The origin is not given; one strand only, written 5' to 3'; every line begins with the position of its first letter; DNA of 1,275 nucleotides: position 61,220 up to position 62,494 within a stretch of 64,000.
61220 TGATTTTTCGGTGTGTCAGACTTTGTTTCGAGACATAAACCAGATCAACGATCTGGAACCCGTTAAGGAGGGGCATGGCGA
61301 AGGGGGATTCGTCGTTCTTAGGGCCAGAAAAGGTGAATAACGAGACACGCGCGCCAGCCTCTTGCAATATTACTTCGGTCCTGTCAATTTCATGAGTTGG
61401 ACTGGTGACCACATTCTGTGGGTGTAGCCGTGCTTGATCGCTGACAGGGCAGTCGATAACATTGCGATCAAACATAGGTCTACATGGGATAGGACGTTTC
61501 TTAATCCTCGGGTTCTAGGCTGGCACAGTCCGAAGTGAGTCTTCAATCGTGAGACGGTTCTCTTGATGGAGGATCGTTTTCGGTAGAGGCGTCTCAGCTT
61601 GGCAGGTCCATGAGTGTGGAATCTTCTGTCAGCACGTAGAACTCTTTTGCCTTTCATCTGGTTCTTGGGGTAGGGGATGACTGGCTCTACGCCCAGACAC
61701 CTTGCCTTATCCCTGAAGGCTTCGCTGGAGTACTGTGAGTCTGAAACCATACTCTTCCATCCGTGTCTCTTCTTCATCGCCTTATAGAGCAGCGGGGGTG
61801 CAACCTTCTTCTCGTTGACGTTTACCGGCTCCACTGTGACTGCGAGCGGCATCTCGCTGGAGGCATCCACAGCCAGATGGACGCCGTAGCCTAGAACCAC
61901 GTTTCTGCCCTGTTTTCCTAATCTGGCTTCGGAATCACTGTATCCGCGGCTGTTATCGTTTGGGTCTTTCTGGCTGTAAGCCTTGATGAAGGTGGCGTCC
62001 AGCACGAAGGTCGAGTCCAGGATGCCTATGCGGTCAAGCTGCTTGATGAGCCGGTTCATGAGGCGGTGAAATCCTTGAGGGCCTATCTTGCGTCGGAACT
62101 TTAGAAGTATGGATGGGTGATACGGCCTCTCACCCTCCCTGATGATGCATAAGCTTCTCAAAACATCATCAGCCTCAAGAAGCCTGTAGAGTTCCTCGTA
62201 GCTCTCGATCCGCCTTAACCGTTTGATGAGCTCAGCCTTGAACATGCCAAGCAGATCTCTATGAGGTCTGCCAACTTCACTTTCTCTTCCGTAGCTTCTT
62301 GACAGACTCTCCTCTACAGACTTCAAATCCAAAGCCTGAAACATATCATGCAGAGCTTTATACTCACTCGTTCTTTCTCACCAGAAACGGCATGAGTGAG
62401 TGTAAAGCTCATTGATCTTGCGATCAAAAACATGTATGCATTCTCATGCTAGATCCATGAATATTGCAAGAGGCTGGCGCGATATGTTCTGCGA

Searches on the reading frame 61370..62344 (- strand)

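Call 31: search_protein_families(library=pfam, proteins=[window:61370-62344:-])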
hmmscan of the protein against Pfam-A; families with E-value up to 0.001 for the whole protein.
window:61370-62344:- (324 aa): 2 families
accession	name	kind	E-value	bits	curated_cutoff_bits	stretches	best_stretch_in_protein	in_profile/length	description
PF01609.27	DDE_Tnp_1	-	1.9e-20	73.9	23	1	110-295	4-198/200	Transposase DDE domain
PF05598.16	DUF772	-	5.7e-07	29.9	23.1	1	25-98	1-73/74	Transposase domain (DUF772)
